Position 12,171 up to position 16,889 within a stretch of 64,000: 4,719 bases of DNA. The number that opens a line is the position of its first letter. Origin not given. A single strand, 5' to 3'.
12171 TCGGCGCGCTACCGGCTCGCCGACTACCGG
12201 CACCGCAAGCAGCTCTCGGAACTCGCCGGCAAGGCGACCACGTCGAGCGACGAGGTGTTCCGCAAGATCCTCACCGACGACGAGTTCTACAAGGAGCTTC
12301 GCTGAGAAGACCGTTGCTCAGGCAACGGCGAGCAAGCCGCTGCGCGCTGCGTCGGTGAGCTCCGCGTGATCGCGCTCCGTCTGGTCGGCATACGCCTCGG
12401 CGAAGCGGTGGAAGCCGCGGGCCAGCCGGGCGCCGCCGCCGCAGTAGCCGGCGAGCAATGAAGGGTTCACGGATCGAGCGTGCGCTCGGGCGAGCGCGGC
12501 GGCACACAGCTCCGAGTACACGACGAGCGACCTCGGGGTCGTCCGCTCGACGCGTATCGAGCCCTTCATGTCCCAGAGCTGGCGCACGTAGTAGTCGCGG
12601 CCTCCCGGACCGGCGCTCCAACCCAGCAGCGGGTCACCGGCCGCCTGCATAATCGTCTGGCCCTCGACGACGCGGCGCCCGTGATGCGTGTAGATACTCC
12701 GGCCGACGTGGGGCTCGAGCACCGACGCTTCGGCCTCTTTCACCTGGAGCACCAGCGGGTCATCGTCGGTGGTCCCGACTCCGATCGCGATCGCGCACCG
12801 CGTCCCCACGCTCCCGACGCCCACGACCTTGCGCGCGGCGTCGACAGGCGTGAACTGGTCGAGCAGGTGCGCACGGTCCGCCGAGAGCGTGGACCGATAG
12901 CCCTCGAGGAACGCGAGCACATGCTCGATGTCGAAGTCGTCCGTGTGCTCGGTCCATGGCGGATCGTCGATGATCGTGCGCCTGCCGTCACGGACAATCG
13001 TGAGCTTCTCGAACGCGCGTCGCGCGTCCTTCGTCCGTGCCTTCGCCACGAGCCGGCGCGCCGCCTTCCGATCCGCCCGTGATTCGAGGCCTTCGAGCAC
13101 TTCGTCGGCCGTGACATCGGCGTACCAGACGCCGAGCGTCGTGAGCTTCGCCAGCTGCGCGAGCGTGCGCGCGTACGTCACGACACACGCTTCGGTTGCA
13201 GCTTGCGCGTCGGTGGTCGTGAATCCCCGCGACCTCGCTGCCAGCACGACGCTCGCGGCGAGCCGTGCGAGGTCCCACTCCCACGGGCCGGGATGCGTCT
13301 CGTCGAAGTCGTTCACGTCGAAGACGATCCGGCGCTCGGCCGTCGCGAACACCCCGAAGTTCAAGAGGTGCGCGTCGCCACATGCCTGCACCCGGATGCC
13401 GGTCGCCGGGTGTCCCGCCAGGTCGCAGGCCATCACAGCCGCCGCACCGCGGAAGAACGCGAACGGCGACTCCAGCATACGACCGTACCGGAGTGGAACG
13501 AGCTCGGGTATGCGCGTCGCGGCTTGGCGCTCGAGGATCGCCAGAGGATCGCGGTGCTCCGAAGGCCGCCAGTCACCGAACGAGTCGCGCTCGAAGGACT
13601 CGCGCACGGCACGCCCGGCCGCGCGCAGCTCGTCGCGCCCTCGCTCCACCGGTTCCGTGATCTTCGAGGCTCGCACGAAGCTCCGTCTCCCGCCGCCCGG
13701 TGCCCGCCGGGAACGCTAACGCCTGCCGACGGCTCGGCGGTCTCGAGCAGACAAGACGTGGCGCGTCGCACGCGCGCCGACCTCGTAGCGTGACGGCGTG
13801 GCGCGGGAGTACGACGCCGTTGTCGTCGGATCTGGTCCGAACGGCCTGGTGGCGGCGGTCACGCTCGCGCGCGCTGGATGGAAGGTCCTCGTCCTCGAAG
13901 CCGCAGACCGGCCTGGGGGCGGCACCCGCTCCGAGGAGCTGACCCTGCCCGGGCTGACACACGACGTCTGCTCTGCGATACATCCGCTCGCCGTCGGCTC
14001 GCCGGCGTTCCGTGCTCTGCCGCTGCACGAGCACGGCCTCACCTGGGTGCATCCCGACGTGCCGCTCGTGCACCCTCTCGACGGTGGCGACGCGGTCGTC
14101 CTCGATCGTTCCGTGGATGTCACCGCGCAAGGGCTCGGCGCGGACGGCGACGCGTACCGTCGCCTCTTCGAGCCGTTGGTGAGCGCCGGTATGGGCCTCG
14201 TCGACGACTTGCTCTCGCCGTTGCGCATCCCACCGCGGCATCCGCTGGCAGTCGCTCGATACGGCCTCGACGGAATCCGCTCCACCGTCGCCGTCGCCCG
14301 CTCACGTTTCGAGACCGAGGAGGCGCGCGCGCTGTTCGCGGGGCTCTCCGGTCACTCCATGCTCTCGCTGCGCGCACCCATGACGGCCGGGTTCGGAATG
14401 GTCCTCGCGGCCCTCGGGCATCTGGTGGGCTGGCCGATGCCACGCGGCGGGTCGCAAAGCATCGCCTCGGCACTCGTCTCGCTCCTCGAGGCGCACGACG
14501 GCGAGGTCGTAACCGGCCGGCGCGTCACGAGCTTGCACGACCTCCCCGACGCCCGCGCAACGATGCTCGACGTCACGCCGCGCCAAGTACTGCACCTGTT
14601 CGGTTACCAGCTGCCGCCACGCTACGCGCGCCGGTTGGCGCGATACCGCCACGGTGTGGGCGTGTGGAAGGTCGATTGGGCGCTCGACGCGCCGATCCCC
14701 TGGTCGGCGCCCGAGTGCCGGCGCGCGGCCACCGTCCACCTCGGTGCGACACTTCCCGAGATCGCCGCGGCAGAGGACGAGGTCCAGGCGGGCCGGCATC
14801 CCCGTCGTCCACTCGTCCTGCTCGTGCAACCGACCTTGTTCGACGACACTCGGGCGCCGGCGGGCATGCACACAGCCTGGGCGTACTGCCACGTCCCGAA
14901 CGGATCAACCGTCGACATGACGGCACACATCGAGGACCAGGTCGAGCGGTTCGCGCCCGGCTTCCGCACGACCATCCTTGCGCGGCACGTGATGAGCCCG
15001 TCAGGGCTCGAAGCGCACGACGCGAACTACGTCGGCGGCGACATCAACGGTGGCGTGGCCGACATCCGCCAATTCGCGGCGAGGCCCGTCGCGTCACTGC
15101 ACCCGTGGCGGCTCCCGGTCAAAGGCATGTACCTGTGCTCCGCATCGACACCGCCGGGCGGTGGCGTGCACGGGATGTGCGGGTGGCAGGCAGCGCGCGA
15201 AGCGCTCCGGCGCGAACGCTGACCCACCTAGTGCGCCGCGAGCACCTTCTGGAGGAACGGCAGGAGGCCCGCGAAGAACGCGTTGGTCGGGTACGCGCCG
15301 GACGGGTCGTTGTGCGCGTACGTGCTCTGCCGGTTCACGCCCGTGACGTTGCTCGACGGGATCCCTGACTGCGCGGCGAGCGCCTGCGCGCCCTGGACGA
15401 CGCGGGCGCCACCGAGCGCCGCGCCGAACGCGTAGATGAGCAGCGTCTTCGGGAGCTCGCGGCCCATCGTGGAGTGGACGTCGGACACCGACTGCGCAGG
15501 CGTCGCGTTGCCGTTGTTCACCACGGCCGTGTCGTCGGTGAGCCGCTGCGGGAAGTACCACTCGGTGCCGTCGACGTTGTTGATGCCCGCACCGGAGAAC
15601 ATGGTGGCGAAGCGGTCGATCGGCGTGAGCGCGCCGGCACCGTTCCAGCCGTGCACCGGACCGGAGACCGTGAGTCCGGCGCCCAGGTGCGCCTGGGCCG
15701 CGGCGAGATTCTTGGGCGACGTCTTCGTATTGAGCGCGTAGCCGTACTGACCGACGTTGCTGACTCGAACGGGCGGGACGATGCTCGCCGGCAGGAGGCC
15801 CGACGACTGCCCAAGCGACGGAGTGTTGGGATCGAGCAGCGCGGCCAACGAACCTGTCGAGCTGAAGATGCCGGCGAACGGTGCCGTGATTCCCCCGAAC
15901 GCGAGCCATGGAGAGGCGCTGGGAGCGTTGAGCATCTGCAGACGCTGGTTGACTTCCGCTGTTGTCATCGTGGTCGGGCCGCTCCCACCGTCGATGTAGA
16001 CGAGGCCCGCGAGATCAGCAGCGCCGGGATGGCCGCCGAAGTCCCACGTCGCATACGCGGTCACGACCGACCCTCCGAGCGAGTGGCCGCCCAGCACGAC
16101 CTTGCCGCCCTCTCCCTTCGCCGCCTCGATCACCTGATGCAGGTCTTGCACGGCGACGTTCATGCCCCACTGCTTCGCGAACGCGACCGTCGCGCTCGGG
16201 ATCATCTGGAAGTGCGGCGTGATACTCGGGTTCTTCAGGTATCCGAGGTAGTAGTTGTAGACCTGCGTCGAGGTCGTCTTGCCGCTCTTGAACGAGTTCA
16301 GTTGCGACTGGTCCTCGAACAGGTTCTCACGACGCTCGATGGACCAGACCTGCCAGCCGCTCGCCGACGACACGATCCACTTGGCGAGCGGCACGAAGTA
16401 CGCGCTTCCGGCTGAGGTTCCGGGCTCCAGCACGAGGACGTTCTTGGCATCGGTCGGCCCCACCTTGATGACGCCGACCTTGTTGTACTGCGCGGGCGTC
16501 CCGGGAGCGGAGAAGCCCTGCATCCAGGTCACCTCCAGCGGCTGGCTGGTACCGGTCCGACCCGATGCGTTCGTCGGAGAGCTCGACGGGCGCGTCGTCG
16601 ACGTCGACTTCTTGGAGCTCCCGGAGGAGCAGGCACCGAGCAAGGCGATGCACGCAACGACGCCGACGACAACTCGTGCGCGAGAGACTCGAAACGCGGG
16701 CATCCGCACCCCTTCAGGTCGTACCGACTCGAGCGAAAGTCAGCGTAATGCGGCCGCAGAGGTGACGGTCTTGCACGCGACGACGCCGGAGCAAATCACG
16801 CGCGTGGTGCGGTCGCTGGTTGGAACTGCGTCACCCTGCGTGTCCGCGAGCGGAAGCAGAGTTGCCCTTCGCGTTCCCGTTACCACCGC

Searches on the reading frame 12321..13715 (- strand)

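Call 17: search_protein_families(library=pfam, proteins=[window:12321-13715:-], max_evalue=0.0001)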
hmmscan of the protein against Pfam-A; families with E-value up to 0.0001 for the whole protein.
window:12321-13715:- (465 aa): 1 family
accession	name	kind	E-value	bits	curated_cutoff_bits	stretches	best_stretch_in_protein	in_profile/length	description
PF10009.15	DUF2252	-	9.1e-136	453.4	22.3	1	68-455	1-391/392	Uncharacterized protein conserved in bacteria (DUF2252)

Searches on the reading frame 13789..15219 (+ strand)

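Call 17: search_protein_families(library=pfam, proteins=[window:13789-15219:+], max_evalue=0.0001)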
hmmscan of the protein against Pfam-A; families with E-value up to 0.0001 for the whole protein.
window:13789-15219:+ (477 aa): 7 families
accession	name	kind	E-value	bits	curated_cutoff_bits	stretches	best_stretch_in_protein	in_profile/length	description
PF13450.12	NAD_binding_8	-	7.6e-13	49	21.9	1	12-65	1-52/68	NAD(P)-binding Rossmann-like domain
PF01593.30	Amino_oxidase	-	4.7e-09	36.5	19.8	1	19-51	3-35/443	Flavin containing amine oxidoreductase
PF01266.30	DAO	-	6.9e-08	32.8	27.9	1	9-50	1-42/353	FAD dependent oxidoreductase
PF01946.23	Thi4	-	1.7e-06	27.9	26.2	1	7-46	17-57/235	Thi4 family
PF12831.13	FAD_oxidored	-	2.1e-06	27.7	27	1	9-46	1-38/416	FAD dependent oxidoreductase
PF01494.25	FAD_binding_3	-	1.4e-05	25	22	1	8-48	2-42/349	FAD binding domain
PF00890.30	FAD_binding_2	-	1.4e-05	24.9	20.4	1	9-45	1-37/414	FAD binding domain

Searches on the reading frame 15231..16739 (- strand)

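Call 17: search_protein_families(library=pfam, proteins=[window:15231-16739:-], max_evalue=0.0001)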
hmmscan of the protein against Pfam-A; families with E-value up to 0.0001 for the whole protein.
window:15231-16739:- (503 aa): 1 family
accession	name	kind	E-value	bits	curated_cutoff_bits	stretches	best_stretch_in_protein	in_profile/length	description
PF12697.13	Abhydrolase_6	-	4.1e-06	28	26.3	1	197-286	51-125/217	Alpha/beta hydrolase family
